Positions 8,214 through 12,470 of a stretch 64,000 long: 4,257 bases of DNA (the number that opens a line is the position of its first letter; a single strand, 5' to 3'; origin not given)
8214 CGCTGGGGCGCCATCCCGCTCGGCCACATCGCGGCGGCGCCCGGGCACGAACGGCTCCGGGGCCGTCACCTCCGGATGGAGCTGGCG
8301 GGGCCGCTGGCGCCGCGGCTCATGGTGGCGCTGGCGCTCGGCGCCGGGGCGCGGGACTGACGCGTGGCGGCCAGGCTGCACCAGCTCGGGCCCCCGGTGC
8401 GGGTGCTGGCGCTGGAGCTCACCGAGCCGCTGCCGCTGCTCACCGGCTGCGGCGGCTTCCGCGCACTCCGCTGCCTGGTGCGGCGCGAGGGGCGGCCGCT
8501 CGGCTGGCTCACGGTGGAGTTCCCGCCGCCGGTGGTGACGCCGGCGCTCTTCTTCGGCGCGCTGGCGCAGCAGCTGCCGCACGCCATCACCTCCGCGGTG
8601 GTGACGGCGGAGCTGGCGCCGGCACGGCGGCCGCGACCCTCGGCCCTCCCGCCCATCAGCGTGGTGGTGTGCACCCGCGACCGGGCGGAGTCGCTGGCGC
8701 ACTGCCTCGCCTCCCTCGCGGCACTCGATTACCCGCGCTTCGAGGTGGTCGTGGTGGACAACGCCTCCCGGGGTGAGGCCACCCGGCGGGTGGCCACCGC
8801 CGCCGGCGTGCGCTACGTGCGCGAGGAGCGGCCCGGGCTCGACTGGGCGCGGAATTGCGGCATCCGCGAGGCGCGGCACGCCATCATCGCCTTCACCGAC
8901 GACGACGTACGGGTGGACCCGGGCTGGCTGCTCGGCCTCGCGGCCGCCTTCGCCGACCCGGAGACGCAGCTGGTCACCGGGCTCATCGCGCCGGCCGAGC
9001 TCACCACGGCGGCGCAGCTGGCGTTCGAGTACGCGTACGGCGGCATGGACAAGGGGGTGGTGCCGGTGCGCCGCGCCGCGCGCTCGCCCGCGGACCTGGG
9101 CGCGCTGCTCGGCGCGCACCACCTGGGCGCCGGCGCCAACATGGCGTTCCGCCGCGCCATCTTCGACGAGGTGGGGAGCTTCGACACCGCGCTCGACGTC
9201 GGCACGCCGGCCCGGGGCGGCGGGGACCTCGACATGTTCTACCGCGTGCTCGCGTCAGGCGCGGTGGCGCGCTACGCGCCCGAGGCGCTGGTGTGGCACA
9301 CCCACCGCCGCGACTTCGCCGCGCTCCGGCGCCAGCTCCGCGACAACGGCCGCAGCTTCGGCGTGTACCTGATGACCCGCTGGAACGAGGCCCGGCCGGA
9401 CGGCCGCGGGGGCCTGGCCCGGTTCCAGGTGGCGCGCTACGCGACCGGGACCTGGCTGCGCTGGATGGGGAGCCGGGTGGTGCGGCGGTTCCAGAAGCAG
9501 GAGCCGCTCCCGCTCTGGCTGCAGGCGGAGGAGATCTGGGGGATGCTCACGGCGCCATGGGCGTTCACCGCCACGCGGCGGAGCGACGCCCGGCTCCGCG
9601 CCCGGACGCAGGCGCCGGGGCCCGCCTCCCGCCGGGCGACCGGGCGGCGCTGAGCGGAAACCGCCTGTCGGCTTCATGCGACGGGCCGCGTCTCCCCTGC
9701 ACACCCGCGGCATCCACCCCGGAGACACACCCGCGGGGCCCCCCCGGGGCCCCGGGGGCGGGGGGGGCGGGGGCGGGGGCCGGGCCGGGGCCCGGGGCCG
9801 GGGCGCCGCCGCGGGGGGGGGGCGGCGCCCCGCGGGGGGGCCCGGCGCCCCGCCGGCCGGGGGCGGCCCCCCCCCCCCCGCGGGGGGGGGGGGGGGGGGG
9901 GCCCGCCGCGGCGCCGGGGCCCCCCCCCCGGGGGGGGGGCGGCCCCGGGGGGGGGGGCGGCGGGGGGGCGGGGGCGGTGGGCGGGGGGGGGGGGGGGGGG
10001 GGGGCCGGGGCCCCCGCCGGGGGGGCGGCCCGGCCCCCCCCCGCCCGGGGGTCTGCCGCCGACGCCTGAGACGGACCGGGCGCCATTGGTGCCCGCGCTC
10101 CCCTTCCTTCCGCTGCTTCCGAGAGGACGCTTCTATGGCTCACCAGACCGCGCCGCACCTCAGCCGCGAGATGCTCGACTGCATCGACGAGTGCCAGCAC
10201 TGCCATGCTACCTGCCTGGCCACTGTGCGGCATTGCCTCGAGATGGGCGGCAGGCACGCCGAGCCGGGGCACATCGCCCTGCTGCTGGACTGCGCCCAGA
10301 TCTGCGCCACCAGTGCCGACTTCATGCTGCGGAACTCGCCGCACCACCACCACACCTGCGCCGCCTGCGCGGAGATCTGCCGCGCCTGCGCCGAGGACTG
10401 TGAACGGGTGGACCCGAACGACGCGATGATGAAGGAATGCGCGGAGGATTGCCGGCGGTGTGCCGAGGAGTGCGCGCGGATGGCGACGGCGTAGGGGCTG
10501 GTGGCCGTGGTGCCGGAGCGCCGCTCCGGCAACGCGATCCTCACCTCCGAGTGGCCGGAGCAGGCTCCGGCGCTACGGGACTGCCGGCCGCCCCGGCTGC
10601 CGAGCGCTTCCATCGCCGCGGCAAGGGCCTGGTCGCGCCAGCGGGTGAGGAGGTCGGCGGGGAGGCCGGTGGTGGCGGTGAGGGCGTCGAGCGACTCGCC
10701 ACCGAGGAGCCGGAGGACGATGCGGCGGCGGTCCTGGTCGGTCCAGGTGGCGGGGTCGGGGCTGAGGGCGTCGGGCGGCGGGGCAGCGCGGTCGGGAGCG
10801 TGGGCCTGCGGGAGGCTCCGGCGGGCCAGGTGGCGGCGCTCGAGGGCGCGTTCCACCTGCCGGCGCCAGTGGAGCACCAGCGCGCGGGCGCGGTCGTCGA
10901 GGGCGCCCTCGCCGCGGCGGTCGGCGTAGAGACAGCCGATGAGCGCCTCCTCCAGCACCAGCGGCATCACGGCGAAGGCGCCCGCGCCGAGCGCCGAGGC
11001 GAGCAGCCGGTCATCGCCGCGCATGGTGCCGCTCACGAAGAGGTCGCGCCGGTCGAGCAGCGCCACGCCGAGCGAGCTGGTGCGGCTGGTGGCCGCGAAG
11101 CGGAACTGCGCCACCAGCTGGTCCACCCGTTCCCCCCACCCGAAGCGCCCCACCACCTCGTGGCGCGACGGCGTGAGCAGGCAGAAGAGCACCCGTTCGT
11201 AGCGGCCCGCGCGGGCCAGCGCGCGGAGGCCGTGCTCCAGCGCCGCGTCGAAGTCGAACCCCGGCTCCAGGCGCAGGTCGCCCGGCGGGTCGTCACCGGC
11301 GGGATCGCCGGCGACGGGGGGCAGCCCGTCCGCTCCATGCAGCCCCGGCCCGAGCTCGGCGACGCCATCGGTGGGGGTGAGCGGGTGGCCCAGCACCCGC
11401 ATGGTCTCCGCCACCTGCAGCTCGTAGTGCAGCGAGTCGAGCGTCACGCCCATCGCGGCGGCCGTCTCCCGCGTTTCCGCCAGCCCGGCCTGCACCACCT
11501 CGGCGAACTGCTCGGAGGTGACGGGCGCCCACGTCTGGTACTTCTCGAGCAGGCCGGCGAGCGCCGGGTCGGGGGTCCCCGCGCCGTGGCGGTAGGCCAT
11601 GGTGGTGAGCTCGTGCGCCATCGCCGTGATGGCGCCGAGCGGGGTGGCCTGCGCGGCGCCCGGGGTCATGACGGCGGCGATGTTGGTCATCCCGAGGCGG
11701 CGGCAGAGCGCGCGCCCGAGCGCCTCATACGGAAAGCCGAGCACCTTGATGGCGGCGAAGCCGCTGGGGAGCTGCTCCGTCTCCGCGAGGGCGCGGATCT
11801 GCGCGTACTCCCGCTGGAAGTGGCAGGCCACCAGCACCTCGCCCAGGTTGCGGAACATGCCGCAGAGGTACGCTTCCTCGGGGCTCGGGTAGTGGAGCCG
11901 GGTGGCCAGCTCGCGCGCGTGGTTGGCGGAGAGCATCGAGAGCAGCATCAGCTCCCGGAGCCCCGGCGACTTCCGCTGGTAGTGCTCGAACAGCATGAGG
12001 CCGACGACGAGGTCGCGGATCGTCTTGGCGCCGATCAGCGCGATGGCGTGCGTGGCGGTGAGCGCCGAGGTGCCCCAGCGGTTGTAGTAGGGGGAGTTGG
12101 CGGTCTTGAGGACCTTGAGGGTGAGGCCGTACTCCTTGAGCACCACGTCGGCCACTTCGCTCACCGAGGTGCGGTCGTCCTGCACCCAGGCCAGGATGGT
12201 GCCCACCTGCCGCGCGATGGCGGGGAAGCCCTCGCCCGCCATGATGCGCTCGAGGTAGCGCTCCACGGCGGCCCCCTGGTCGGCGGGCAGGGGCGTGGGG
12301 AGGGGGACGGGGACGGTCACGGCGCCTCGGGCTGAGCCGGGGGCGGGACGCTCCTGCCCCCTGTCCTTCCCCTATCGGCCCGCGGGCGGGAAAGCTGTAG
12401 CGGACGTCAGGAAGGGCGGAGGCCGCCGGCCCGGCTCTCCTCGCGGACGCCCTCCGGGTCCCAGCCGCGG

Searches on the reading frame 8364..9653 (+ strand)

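Call 83: search_protein_families(library=pfam, proteins=[window:8364-9653:+], max_evalue=0.0001)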
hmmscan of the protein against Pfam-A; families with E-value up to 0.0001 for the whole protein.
window:8364-9653:+ (429 aa): 4 families
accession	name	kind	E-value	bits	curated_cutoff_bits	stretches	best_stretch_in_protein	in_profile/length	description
PF00535.33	Glycos_transf_2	-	4.1e-26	92.3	23.3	1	99-213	1-120/168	Glycosyl transferase family 2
PF13641.12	Glyco_tranf_2_3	-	2.8e-19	70.5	27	1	96-325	1-224/230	Glycosyltransferase like family 2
PF13506.12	Glyco_transf_21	-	2.3e-10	40.7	21.7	1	166-274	25-121/174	Glycosyl transferase family 21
PF13632.12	Glyco_trans_2_3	-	3.1e-08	34.1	27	1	174-325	1-136/198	Glycosyl transferase family group 2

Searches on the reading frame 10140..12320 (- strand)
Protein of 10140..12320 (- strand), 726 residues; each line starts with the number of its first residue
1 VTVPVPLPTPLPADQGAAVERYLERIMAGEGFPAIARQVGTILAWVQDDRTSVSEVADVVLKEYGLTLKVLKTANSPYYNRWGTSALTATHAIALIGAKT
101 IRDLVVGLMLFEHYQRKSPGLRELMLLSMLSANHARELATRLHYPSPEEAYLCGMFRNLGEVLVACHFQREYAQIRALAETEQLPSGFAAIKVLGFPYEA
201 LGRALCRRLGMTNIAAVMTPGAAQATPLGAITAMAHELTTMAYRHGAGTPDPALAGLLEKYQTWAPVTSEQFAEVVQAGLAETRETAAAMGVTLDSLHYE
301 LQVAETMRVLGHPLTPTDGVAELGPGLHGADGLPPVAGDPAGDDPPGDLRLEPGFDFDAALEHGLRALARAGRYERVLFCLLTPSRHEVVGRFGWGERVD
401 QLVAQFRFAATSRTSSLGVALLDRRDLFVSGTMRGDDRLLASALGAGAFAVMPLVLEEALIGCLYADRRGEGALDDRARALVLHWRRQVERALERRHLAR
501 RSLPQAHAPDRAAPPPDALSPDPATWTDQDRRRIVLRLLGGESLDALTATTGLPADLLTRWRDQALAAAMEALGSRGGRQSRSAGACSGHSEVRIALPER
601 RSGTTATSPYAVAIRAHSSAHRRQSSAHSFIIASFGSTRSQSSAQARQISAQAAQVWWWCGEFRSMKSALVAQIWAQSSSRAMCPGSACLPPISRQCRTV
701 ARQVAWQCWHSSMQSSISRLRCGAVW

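Call 80: search_protein_families(library=pfam, proteins=[window:10140-12320:-], max_evalue=0.001)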
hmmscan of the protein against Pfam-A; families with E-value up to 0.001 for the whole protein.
window:10140-12320:- (726 aa): 4 families
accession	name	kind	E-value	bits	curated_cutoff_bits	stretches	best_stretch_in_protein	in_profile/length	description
PF08668.18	HDOD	-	4e-31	108.5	22.9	1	33-208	2-179/196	HDOD domain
PF01590.32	GAF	-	4.4e-06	27.7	22.4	1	356-492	1-132/133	GAF domain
PF13185.12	GAF_2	-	3.8e-05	24.4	28.6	1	356-483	3-125/136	GAF domain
PF13492.12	GAF_3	-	5.5e-05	24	27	1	357-482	2-116/129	GAF domain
